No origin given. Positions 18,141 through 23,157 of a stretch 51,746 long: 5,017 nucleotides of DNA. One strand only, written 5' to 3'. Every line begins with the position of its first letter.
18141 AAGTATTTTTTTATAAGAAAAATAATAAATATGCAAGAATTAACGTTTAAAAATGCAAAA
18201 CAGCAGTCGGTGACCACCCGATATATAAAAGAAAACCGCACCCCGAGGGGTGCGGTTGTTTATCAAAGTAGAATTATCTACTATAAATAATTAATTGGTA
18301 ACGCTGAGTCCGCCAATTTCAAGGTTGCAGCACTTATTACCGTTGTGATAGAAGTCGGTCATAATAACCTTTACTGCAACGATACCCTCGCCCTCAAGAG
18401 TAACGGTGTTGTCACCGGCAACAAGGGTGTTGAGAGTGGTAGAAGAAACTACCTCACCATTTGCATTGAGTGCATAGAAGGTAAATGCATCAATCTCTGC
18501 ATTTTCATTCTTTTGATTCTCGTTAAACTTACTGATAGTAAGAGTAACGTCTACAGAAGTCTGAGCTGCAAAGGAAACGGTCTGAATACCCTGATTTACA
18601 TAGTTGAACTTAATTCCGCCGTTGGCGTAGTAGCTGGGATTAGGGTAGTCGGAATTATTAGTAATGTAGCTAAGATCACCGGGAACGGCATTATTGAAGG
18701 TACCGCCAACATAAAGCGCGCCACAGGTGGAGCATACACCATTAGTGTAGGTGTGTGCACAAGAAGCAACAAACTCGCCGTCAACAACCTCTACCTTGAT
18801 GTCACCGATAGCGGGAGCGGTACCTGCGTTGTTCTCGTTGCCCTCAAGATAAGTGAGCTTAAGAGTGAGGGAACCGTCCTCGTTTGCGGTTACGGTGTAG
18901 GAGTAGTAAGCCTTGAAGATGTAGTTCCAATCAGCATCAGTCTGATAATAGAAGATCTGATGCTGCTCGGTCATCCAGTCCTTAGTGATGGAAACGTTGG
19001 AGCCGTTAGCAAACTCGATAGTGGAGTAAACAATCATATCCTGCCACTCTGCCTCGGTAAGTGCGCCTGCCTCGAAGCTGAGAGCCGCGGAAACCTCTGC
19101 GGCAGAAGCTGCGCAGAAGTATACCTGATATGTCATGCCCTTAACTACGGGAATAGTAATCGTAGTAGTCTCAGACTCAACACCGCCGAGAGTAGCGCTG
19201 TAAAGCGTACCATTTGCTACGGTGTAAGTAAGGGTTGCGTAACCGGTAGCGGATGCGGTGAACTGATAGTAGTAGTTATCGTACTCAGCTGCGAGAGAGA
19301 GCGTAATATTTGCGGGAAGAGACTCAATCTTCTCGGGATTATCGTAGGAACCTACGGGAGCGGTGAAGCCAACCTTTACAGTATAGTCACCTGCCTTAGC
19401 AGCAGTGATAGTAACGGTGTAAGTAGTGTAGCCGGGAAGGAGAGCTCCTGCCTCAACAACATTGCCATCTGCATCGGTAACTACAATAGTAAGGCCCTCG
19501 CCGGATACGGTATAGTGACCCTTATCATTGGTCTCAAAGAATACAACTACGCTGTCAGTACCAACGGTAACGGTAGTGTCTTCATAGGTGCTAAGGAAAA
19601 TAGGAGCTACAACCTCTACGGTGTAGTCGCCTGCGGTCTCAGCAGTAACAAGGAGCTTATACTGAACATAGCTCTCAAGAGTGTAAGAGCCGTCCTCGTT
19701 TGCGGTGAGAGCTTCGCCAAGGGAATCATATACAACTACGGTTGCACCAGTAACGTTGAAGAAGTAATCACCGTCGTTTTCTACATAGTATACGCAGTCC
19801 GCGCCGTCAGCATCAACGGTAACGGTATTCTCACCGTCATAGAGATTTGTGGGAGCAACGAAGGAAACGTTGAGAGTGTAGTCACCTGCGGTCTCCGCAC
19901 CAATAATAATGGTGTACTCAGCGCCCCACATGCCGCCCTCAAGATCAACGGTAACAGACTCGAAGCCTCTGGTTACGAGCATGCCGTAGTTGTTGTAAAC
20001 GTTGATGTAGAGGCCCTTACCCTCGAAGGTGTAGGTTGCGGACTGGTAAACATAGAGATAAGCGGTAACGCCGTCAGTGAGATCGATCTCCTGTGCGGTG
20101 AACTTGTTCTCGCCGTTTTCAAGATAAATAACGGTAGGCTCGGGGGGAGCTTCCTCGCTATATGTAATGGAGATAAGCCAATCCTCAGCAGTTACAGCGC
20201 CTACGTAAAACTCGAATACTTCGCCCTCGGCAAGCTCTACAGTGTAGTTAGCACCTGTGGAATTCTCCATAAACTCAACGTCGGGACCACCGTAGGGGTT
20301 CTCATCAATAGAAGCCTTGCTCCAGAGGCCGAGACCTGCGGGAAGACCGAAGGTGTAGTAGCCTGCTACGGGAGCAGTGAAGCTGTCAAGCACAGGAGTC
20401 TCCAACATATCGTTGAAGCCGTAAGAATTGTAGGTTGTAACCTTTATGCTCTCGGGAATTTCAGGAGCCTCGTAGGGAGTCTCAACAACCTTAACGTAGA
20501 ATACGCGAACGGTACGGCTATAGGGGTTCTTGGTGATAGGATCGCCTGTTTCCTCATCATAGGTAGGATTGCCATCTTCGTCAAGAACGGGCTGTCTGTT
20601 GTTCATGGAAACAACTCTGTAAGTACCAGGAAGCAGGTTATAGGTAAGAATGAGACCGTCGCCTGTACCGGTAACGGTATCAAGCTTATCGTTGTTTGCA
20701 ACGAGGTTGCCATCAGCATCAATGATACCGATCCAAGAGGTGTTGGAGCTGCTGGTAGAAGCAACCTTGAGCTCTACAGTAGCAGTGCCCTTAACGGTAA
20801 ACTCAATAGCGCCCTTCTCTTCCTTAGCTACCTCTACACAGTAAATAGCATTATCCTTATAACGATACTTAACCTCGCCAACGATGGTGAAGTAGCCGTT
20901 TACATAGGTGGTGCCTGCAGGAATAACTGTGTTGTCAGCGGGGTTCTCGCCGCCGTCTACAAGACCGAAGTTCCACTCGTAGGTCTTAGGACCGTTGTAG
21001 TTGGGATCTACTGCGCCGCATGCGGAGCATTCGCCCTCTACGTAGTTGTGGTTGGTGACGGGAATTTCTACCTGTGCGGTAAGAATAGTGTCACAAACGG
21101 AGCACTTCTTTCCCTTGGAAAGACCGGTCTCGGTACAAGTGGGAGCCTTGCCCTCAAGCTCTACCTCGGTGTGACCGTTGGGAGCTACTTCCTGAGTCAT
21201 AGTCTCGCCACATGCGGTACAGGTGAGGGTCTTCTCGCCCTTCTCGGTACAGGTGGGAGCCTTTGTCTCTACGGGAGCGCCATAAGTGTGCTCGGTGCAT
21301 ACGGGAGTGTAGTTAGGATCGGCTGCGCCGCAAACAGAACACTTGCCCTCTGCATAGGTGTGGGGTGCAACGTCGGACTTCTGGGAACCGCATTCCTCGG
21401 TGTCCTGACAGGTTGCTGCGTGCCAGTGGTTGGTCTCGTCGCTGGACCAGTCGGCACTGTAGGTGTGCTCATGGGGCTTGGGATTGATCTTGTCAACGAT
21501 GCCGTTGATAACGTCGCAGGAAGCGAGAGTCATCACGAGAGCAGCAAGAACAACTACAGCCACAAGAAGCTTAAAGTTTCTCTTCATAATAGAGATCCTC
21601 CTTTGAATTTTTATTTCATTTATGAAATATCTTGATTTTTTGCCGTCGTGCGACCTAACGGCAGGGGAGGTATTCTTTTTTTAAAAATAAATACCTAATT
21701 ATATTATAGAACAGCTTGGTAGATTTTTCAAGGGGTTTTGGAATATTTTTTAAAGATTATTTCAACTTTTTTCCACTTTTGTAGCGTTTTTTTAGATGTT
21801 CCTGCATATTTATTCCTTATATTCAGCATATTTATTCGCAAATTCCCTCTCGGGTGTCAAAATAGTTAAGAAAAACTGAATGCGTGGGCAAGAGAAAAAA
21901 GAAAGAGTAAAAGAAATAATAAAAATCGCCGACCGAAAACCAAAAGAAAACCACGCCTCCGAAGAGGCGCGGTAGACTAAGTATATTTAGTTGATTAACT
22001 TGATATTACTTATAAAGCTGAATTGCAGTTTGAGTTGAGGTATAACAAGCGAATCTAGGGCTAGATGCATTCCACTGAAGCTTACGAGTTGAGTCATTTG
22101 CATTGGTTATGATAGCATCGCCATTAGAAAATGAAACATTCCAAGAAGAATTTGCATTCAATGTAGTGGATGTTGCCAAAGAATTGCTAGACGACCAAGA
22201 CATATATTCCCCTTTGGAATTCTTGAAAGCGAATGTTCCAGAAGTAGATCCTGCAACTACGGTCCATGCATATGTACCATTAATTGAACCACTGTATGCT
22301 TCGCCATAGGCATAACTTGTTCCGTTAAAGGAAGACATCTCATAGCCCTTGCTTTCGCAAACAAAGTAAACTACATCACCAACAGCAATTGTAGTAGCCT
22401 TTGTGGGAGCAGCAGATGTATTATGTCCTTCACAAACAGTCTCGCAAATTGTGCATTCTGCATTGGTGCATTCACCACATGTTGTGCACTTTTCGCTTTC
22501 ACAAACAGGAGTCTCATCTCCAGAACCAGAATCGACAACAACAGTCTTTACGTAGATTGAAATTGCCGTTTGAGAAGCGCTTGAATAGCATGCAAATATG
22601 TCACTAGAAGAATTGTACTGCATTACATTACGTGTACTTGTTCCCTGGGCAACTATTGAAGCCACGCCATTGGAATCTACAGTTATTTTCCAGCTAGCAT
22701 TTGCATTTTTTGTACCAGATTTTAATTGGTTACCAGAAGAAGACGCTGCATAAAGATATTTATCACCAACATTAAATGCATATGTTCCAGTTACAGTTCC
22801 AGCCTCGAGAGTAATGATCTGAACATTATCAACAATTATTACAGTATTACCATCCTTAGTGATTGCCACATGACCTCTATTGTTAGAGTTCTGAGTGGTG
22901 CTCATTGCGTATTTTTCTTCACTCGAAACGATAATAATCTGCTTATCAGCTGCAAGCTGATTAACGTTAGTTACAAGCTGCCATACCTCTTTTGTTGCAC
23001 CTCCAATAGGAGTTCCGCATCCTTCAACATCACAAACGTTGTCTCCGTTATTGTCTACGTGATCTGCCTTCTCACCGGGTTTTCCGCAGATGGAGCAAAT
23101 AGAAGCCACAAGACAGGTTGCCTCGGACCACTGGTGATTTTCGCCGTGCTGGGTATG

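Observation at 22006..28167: Giant 2053-aa lipoprotein is a string of more than 30 small Cys3-His modules of at least three flavours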

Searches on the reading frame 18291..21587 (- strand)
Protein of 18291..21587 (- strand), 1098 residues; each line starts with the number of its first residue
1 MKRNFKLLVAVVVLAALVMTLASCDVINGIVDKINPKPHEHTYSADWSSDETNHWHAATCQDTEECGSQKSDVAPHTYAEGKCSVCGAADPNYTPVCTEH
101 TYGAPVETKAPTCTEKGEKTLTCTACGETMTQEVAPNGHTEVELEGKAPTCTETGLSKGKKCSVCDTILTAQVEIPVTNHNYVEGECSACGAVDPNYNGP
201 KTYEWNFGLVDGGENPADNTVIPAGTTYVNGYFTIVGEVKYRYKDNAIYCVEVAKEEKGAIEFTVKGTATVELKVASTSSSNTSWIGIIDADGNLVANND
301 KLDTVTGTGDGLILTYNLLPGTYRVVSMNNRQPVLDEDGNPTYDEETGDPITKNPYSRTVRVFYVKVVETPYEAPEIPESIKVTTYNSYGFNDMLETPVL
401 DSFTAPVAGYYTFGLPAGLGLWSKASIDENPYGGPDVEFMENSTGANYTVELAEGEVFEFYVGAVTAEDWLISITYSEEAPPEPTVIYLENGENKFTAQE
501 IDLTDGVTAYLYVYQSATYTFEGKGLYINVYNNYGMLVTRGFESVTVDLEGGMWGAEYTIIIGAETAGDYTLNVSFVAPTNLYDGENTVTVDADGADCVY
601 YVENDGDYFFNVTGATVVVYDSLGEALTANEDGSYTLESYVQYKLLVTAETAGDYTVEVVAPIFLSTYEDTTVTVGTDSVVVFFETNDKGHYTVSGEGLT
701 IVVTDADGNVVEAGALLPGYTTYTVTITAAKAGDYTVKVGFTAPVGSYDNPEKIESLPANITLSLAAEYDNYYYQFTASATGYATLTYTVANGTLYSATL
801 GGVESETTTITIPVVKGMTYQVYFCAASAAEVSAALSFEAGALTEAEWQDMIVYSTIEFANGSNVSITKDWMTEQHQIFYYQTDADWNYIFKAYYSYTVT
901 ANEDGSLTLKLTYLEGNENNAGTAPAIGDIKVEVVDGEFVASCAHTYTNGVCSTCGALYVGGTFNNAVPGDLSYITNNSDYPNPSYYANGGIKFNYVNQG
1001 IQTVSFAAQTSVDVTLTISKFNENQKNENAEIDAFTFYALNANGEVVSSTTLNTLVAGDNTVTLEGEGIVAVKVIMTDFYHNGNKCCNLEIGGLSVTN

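Call 3: search_protein_families(library=pfam, proteins=[window:18291-21587:-], max_evalue=1)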
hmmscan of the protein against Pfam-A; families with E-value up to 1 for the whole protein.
window:18291-21587:- (1098 aa): 5 families
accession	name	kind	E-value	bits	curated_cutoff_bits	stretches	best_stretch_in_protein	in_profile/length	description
PF11589.14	DUF3244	-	1.3e-05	25.5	25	1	693-739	36-83/96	Domain of unknown function (DUF3244)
PF00630.25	Filamin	-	0.014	16.6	26.9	1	678-741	21-82/93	Filamin/ABP280 repeat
PF06750.18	A24_N_bact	-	0.046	14.2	23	1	158-192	26-60/84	Bacterial Peptidase A24 N-terminal domain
PF13860.13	FlgD_ig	-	0.058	13.8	27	1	1031-1067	21-57/79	FlgD Ig-like domain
PF19335.5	HMBD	-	0.24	11.8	23.6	0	79-88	14-23/28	Heavy metal binding domain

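Call 4: search_protein_families(library=ncbifam, proteins=[window:18291-21587:-], max_evalue=1)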
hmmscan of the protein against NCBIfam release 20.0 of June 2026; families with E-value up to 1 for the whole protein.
window:18291-21587:- (1098 aa): 0 families

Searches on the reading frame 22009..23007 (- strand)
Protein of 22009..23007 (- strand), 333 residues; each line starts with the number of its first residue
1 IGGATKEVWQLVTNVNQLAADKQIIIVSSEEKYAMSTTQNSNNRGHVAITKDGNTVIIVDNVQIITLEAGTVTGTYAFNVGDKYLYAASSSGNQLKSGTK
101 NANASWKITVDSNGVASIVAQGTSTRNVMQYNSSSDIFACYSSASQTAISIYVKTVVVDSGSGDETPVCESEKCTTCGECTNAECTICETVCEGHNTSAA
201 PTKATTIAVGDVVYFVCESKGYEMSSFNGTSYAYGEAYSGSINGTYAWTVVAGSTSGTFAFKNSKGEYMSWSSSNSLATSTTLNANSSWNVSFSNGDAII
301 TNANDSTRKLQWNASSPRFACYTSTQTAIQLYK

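Call 64: search_solved_structures(query=A3, max_evalue=1, show_alignments=0)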
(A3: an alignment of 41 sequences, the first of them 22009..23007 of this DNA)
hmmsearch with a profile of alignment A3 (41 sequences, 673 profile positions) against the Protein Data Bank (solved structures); distinct sequences matched with E-value up to 1: 10.
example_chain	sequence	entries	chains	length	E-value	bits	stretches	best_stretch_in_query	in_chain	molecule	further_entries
6q63_A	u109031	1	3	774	4e-05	25.5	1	266-328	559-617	Beta-hexosaminidase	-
4kca_A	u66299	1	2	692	0.019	16.7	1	606-671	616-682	Endo-1,5-alpha-L-arabinanase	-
7s0p_M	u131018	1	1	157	0.17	13.5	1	264-342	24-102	Coagulation factor VIII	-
4mo3_M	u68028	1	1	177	0.22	13.2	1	264-342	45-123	Coagulation factor VIII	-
4xzu_M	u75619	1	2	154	0.61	11.7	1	261-345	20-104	Coagulation factor VIII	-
1iqd_C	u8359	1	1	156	0.64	11.6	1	261-345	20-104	HUMAN FACTOR VIII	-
3hnb_M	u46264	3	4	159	0.66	11.6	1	261-345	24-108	Coagulation factor VIII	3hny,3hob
9d5d_M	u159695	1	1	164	0.67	11.6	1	261-345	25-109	Factor VIIIa light chain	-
1d7p_M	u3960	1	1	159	0.67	11.6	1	261-344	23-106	COAGULATION FACTOR VIII PRECURSOR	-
4ki5_M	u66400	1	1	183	0.93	11.1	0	261-344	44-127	Coagulation factor VIII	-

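Call 68: predict_structure(alignment_id=A3)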
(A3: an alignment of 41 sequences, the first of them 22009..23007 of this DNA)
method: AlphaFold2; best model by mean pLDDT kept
length: 333 residues; sequences in the alignment: 41
mean_pLDDT: 82.1   pTM: 0.52
mean pLDDT of the five models: 82.1, 81.9, 81.8, 80.8, 79.8
residues with pLDDT >= 90: 183; 70-90: 89; 50-70: 12; < 50: 49
segments of 3 or more residues with pLDDT < 50: 1-6, 157-199
pLDDT, mean of each block of 10 residues (from residue 1): 54 89 94 95 93 78 95 97 96 97 98 94 97 97 97 66 31 31 33 36 84 90 79 77 75 92 89 88 94 93 91 92 94 90
secondary structure, 60 per line:
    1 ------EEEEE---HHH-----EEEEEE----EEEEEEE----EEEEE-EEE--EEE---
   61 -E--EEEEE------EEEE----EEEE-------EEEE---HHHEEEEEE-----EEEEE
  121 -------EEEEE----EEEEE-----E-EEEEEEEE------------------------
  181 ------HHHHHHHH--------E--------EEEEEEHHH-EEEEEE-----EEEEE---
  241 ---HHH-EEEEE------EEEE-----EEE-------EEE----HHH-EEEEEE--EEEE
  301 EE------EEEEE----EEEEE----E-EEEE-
elements in order: E7-11 E23-28 E33-39 E44-48 E50-52 E55-57 E65-69 E76-79 E84-87 E95-98 E105-110 E116-120 E128-132 E137-141 E149-156 H187-194 E212-217 E222-227 E233-237 E248-252 E259-262 E268-270 E278-280 E289-294 E297-302 E309-313 E318-322 E329-332

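Call 72: fold_search(model_id=the predicted structure, library=pdb)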
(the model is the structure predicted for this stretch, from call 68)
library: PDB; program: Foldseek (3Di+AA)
matches with E <= 10: 1096; with E <= 0.001: 112
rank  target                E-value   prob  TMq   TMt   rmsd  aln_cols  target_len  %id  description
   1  5b2h_A                5.4e-11  1.00  0.33  0.38  13.7       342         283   13  Crystal structure of HA33 from Clostridium botulinum serotype C strain Yoichi (released 2016-06-15)
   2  3ah4_B                7.6e-11  1.00  0.33  0.38  13.3       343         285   12  HA1 subcomponent of botulinum type C progenitor toxin complexed with galactose (released 2010-04-28)
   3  2e4m_A                1.1e-10  1.00  0.32  0.37  13.7       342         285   13  Crystal structure of hemagglutinin subcomponent complex (HA-33/HA-17) from Clostridium botulinum serotype D strain 494 (released 2007-06-19)
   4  1qxm_A                2.8e-10  1.00  0.33  0.38  13.2       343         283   12  Crystal structure of a hemagglutinin component (HA1) from type C Clostridium botulinum (released 2004-01-20)
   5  3aj6_A                3.0e-10  1.00  0.32  0.37  13.6       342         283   13  HA1 (HA33) mutant F179I of botulinum type C progenitor toxin complexed with N-acetylgalactosamine, bound at site II (released 2011-06-01)
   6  3aj6_B                4.0e-10  1.00  0.33  0.38  13.6       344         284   13  HA1 (HA33) mutant F179I of botulinum type C progenitor toxin complexed with N-acetylgalactosamine, bound at site II (released 2011-06-01)
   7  4ouj_A                6.2e-10  1.00  0.33  0.38  11.8       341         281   10  Crystal structure of HA33B-Lac (released 2014-06-04)
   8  3ah1_B                8.3e-10  1.00  0.33  0.38  13.2       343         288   12  HA1 subcomponent of botulinum type C progenitor toxin complexed with N-acetylneuramic acid (released 2010-04-28)
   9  4lo0_B                3.6e-09  1.00  0.35  0.40  10.7       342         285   10  Apo HA17-HA33 (released 2013-10-30)
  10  1ybi_A                7.2e-09  1.00  0.35  0.40  10.6       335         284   12  Crystal structure of HA33A, a neurotoxin-associated protein from Clostridium botulinum type A (released 2005-02-22)
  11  9qce_F                7.5e-09  1.00  0.32  0.38  11.8       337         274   12  HA70-HA17-HA33 complex from Clostridium botulinum Serotype B1 (released 2025-09-10)
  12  5bqu_B                8.7e-09  1.00  0.32  0.37  11.4       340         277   11  Crystal structure of HA17-HA33-Lactulose (released 2015-10-14)
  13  3p53_A                1.4e-08  1.00  0.32  0.24  10.2       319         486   12  Structure of fascin (released 2011-06-29)
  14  2vse_B                2.0e-08  1.00  0.33  0.14  14.2       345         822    9  Structure and mode of action of a mosquitocidal holotoxin (released 2008-07-08)
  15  4goy_B                2.1e-08  1.00  0.31  0.24  10.8       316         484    9  The crystal structure of human fascin 1 K41A mutant (released 2012-11-28)
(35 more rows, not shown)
